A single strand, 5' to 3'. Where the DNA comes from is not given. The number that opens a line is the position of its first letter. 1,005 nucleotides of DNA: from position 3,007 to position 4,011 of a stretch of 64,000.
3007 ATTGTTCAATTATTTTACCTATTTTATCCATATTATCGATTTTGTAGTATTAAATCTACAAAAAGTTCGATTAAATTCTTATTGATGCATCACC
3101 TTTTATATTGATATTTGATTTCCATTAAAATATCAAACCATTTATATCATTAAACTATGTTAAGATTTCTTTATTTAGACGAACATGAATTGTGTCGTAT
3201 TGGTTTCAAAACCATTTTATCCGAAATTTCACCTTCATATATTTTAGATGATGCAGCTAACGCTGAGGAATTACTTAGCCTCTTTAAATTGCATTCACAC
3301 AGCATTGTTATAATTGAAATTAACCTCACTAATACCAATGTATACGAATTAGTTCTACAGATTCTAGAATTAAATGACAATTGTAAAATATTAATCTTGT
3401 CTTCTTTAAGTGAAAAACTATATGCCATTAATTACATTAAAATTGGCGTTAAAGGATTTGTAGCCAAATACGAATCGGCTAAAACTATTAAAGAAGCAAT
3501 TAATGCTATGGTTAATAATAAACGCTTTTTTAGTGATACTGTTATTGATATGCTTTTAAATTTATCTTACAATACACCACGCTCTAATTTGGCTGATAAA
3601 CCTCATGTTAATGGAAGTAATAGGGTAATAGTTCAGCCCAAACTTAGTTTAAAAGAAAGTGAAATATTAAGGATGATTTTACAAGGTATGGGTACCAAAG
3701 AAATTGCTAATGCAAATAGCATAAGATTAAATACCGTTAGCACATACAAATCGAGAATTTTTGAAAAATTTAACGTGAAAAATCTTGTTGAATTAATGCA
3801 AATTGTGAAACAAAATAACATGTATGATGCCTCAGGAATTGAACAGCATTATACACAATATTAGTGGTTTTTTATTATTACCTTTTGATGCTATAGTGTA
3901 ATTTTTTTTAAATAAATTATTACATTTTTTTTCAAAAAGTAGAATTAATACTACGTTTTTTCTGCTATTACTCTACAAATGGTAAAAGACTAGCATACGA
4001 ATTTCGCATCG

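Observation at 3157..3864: LuxR-family response regulator with Glu replacing the phospho-acceptor Asp (pseudo-receiver)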

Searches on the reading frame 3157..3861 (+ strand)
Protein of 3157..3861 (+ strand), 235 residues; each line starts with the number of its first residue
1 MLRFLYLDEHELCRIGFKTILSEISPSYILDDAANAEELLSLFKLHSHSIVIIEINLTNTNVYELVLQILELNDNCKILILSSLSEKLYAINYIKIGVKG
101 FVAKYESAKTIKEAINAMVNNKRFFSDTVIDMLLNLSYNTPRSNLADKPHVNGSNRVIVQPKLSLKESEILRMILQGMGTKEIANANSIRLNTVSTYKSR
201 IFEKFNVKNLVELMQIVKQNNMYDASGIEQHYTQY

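Call 3: search_protein_families(library=pfam, proteins=[window:3157-3861:+], max_evalue=10)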
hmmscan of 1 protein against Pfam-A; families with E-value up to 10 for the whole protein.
window:3157-3861:+ (235 aa): 6 families
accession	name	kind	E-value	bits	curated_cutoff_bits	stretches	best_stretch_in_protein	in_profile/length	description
PF00196.25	GerE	-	1.5e-15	57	23.5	1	163-216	3-56/57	Bacterial regulatory proteins, luxR family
PF00072.30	Response_reg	-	2.4e-12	47.4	30.2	1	6-116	3-111/111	Response regulator receiver domain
PF08281.18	Sigma70_r4_2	-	0.01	15.9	25.7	1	162-203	10-52/54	Sigma-70, region 4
PF14493.12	HTH_40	-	0.016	15.9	27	1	171-212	6-50/89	Helix-turn-helix domain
PF00646.38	F-box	-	0.12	12.8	20.5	0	168-185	6-23/43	F-box domain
PF22530.2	Terminase-T7_RNaseH-like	-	0.24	12.1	27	1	33-80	37-84/108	Terminase Bacteriophage T7, Ribonuclease H-like domain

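Call 4: search_protein_families(library=ncbifam, proteins=[window:3157-3861:+], max_evalue=10)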
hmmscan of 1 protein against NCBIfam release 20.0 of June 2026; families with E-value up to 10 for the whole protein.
window:3157-3861:+ (235 aa): 43 families (the best 25 are shown)
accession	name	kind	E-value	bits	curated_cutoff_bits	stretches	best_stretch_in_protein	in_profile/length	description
NF007403.0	PRK09935.1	equivalog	6.8e-24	84.6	271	1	6-221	8-208/210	fimbria biosynthesis transcriptional regulator FimZ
NF007018.1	PRK09483.1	equivalog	2.8e-23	82.7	280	1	1-227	1-213/217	UvrY/SirA/GacA family response regulator transcription factor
NF052445.1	RespRegMctR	equivalog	6.4e-22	78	300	1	2-220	2-202/205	two-component system response regulator MctR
NF011896.0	PRK15369.1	equivalog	4.3e-19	69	242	1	3-219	5-206/211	two component system response regulator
NF007419.0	PRK09958.1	equivalog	4.6e-19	68.8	251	1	6-222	5-203/204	acid-sensing system DNA-binding response regulator EvgA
NF007935.0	PRK10651.1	equivalog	1.2e-14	54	250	1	4-221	9-214/216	two-component system response regulator NarL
NF040749.1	tetrathio_RR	equivalog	6.7e-13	48.8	290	2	162-218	133-189/191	tetrathionate respiration response regulator TtrR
NF047785.1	respo_reg_MadR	equivalog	2.8e-12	46.4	300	1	3-212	2-198/209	MadR family response regulator transcription factor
NF007708.0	PRK10403.1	equivalog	1.2e-09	38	343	1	3-211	8-202/215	nitrate/nitrite response regulator protein NarP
NF006900.1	PRK09390.1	equivalog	1.8e-09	37.4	255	1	34-217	35-197/203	response regulator FixJ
NF045991.1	RespRegCtrARhodob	equivalog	3.5e-08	33.5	350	1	25-138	22-134/224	response regulator transcription factor CtrA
NF007685.0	PRK10360.1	equivalog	5.3e-08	32.9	258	1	2-215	2-190/196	response regulator transcription factor UhpA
NF011940.0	PRK15411.1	equivalog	5.3e-06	26.4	162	1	157-218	132-193/207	transcriptional regulator RcsA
NF045944.1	ResRegRpaBCyano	equivalog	1e-05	25.1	330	1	18-121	14-114/229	response regulator transcription factor RpaB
NF007505.1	PRK10100.1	equivalog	1.1e-05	25.2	250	1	47-210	41-192/204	biofilm master transcriptional regulator CsgD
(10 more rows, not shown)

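Call 5: search_solved_structures(query=window:3157-3861:+, max_evalue=0.01, show_alignments=4)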
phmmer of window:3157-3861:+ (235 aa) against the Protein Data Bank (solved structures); distinct sequences matched with E-value up to 0.01: 60.
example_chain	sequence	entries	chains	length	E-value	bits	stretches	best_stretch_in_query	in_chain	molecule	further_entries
7ve6_A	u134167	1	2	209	2.9e-15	59.8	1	2-222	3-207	Response regulator protein VraR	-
4gvp_A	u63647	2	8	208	2.9e-15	59.8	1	2-222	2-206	Response regulator protein vraR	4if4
4ldz_A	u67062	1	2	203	4e-15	59.3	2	163-219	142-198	Transcriptional regulatory protein DesR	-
5f64_A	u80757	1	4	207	2.3e-12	50.3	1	5-221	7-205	Positive transcription regulator EvgA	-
8zwn_A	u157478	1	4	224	3.4e-12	49.7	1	5-221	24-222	DNA-binding transcriptional activator EvgA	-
5hev_A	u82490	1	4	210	1.3e-11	47.9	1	1-210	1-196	Response regulator protein VraR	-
1a04_A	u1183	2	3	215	8.6e-11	45.2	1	4-220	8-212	NITRATE/NITRITE RESPONSE REGULATOR PROTEIN NARL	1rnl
1tmy_A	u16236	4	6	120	8.7e-09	38.6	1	3-117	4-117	CHEY PROTEIN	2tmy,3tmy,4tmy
4iga_A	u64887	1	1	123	9.5e-09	38.5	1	3-117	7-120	Chemotaxis protein CheY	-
1u0s_Y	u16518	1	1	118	1e-08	38.4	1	3-117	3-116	Chemotaxis protein cheY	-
6c40_B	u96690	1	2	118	2.6e-08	37.1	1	3-117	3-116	Chemotaxis protein CheY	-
3cz5_A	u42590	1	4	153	2.9e-08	36.9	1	3-129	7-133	Two-component response regulator, LuxR family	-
6er7_A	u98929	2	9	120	3.2e-08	36.8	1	1-119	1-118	120aa long hypothetical chemotaxis protein (CheY)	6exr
4qyw_A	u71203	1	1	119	6e-08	35.9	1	3-117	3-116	Chemotaxis protein CheY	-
2lle_A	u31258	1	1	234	1.4e-07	34.7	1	29-105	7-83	Chemotaxis protein CheY, Imidazole glycerol phosphate synthase subunit HisF chimera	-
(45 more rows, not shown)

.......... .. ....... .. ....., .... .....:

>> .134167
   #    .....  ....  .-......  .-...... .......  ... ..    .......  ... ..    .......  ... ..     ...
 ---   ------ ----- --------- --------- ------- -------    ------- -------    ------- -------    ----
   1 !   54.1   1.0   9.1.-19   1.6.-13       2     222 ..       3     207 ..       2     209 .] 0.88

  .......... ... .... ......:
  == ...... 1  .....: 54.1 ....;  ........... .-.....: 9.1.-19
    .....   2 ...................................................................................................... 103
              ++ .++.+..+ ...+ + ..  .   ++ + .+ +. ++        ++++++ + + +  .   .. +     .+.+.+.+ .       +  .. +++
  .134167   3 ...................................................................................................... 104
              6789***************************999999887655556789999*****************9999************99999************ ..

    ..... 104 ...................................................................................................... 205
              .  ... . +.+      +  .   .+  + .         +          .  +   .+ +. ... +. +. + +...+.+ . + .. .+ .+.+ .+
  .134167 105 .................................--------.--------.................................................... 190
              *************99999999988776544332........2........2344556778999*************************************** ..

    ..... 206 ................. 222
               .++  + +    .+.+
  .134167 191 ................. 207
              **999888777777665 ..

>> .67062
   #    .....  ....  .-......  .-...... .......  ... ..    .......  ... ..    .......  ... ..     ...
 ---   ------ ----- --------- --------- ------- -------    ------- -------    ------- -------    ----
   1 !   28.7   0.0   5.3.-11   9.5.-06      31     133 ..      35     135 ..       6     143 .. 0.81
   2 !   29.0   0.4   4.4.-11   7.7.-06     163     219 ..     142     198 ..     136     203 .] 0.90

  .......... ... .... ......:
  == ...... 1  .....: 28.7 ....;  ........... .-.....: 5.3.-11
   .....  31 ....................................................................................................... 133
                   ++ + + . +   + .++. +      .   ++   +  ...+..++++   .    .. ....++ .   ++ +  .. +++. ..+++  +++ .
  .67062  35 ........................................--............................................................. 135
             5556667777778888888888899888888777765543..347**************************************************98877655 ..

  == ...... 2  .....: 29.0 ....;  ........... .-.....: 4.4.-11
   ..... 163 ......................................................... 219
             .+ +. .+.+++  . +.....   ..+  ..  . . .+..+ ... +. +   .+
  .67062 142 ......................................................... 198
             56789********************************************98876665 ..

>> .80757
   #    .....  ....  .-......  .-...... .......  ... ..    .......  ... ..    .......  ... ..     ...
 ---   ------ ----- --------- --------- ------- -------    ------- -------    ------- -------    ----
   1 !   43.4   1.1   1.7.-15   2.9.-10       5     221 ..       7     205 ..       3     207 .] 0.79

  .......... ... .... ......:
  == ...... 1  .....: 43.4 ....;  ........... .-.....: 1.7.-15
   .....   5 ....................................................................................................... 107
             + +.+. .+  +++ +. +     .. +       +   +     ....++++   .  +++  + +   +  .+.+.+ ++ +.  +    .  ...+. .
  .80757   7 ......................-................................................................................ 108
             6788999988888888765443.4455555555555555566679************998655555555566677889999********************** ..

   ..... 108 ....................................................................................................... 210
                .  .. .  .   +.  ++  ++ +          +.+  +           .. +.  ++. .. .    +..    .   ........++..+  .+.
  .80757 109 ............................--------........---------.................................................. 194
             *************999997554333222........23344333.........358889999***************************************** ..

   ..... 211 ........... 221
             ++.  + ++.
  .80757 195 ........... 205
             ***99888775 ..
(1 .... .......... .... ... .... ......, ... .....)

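Call 9: find_homologous_proteins(query=window:3157-3861:+, max_evalue=0.001)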
Query window:3157-3861:+ (235 aa): 14 proteins with E <= 0.001 among 317 candidates.
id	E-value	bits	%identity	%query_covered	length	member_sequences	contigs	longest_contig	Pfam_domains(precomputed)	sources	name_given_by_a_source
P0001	3.1e-135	466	94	100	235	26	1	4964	PF00196.26,PF00072.31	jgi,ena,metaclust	metaclust:\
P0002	2.5e-112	392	79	100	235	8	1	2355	PF00196.26,PF00072.31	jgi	jgi:DNA-binding NarL/FixJ family response regulator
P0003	7.7e-109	380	80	100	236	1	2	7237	PF00196.26,PF00072.31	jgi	-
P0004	3.1e-108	378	78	100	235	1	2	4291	PF00196.26,PF00072.31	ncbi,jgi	jgi:two-component system invasion response regulator UvrY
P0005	9.1e-107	373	77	100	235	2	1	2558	PF00196.26,PF00072.31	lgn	-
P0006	1.6e-78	281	59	96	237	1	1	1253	PF00196.26,PF00072.31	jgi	jgi:DNA-binding NarL/FixJ family response regulator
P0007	1.1e-68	249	54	96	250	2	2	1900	PF00196.26,PF08281.19,PF00072.31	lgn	-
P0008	2.2e-34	137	84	36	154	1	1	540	PF00196.26,PF22674.3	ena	-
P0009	1.7e-15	75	28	91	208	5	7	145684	PF00196.26,PF00072.31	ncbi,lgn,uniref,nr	ncbi:two component transcriptional regulator, LuxR family [Vibrio xiamenensis]|uniref:Two component 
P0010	4.1e-13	68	23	96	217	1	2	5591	PF00196.26,PF00072.31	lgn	-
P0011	4.4e-12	64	23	96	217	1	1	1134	PF00196.26,PF00072.31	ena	-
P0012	6.6e-12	64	23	96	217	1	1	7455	PF00196.26,PF00072.31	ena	-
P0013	2.3e-9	55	25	90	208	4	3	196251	PF13412.13,PF00196.26,PF08281.19,PF00072.31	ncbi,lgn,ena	-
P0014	1.2e-6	46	23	90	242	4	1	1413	PF00196.26,PF08281.19,PF00072.31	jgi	-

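Call 11: find_related_loci(query=window:3157-3861:+, collection=genome_contigs, flank=10000)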
Query window:3157-3861:+ (235 aa) in genome_contigs; peptide patterns used: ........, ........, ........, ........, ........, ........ (x = any residue, [..] = any of these).
165 stretches matched a pattern; 4 encode a relative of the query (tblastn E <= 1e-3); 4 distinct loci.
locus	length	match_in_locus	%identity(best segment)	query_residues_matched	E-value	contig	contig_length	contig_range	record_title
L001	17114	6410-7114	95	1-235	4e-149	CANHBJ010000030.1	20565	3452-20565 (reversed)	MAG: Bacteroidetes bacterium isolate RE-16jun15-135 genome assembly, contig: RE-16jun15-C1499, whole genome shotgun sequ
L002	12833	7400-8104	78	1-235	1e-118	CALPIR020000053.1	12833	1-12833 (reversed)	MAG: Chitinophaga pinensis isolate HRS-ES8-bin-125 genome assembly, contig: HRS-ES8-C1633, whole genome shotgun sequence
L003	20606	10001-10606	27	3-215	4e-20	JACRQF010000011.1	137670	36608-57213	MAG: Verrucomicrobia bacterium isolate NC_groundwater_2006_Pr3_S-0.65um_64_6 SR2-18-Sp65_coassembly_scaffold_50540, whol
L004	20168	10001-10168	38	146-201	2e-5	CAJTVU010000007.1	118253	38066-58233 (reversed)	MAG TPA_asm: uncultured Dorea sp. isolate MGBC116935 genome assembly, contig: MGBC116935.7, whole genome shotgun sequenc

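Call 12: list_cluster_members(proteins=[window:3157-3861:+, P0004, P0001])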
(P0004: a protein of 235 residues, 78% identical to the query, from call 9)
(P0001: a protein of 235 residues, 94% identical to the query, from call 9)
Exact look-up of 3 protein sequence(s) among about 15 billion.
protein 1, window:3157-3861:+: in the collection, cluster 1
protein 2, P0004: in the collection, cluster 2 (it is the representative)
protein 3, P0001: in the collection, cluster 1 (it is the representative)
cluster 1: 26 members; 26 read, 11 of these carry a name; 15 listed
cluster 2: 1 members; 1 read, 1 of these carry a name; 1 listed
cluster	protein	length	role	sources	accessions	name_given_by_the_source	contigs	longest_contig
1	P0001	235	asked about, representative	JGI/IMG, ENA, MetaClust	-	\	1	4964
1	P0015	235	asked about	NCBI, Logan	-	-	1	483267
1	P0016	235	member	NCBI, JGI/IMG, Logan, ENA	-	DNA-binding NarL/FixJ family response regulator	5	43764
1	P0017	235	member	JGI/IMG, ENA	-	two-component system invasion response regulator UvrY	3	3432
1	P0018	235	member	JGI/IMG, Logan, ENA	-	DNA-binding NarL/FixJ family response regulator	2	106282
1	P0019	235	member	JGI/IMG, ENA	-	DNA-binding NarL/FixJ family response regulator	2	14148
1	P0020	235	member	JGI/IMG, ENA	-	DNA-binding NarL/FixJ family response regulator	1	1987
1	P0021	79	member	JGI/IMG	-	DNA-binding NarL/FixJ family response regulator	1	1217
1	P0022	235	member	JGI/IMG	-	DNA-binding NarL/FixJ family response regulator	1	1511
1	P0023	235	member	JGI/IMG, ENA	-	DNA-binding NarL/FixJ family response regulator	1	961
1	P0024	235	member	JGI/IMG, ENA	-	DNA-binding NarL/FixJ family response regulator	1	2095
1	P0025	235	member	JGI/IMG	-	DNA-binding NarL/FixJ family response regulator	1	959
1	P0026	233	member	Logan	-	-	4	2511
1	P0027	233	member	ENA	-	-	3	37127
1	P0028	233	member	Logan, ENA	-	-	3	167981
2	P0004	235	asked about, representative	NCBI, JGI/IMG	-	two-component system invasion response regulator UvrY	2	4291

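Call 19: find_related_loci(query=A4, collection=metagenome_contigs, flank=10000)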
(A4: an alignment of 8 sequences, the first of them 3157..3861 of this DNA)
Query A4 (235 aa) in metagenome_contigs; peptide patterns used: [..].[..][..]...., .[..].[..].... (x = any residue, [..] = any of these).
546 stretches matched a pattern; 3 encode a relative of the query (tblastn E <= 1e-3); 3 distinct loci.
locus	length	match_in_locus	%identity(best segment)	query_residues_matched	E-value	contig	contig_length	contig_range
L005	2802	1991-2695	94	1-235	3e-156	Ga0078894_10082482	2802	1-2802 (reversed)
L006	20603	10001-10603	27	1-213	2e-25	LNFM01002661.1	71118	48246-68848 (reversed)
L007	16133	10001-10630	22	3-222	5e-15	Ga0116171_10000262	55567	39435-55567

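Call 21: find_encoding_contigs(protein=P0003, flank=10000, max_places=3)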
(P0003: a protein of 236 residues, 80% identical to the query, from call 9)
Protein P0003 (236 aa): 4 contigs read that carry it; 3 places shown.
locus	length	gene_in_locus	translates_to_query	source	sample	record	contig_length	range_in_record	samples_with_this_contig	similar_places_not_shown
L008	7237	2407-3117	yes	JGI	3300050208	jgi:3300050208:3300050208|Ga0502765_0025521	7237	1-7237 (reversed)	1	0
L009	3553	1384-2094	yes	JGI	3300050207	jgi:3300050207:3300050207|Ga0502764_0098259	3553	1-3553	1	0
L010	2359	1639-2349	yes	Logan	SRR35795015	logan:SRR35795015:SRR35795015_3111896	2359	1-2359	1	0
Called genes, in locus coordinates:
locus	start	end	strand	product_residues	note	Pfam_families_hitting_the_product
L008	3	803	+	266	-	?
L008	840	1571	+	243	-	PF11967:RecO_N, PF02565:RecO_C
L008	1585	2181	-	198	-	-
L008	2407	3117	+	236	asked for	PF00072:Response_reg, PF00196:GerE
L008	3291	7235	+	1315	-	?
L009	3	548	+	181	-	?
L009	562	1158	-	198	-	-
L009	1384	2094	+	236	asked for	PF00072:Response_reg, PF00196:GerE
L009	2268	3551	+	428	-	?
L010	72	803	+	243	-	PF11967:RecO_N, PF02565:RecO_C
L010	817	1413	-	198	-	-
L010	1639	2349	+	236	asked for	PF00072:Response_reg, PF00196:GerE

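Call 22: find_encoding_contigs(protein=P0007, flank=10000, max_places=3)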
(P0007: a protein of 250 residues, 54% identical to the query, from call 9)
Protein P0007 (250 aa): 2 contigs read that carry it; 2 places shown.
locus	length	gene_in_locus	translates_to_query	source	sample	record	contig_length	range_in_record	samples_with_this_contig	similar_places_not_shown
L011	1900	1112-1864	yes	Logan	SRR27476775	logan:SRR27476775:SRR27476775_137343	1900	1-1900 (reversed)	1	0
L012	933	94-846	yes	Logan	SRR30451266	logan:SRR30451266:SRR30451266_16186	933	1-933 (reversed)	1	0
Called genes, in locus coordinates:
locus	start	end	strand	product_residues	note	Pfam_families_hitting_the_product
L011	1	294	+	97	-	?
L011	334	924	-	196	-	-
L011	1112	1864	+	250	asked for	PF00072:Response_reg, PF00196:GerE, PF08281:Sigma70_r4_2 (faint)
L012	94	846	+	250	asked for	PF00072:Response_reg, PF00196:GerE, PF08281:Sigma70_r4_2 (faint)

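Call 23: find_encoding_contigs(protein=P0006, flank=10000, max_places=3)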
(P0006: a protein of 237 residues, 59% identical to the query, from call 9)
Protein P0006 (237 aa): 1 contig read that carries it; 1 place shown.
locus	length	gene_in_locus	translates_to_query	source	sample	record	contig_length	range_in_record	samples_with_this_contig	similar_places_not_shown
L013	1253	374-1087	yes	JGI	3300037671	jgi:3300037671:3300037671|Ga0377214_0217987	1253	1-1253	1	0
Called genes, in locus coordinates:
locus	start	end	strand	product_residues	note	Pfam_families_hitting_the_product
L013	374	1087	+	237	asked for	PF00072:Response_reg, PF00196:GerE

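Call 44: predict_structure(alignment_id=A6)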
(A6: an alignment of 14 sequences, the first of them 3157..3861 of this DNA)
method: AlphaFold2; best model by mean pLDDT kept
length: 235 residues; sequences in the alignment: 14
mean_pLDDT: 77.4   pTM: 0.58
mean pLDDT of the five models: 77.4, 77.2, 76.6, 76.3, 76.2
residues with pLDDT >= 90: 80; 70-90: 98; 50-70: 25; < 50: 32
segments of 3 or more residues with pLDDT < 50: 138-159, 226-235
pLDDT, mean of each block of 10 residues (from residue 1): 91 89 84 95 95 85 92 93 67 85 86 91 84 56 32 37 77 82 88 91 86 73 48 26
secondary structure, 60 per line:
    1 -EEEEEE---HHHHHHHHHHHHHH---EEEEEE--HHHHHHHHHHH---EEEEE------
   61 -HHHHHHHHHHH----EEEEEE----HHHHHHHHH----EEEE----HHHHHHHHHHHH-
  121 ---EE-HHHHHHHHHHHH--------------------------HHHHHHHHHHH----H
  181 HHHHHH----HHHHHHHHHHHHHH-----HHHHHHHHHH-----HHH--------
elements in order: E2-7 H11-24 E28-33 H36-46 E50-54 H62-72 E77-82 H87-95 E100-103 H108-119 H127-138 H165-175 H180-186 H191-204 H210-219
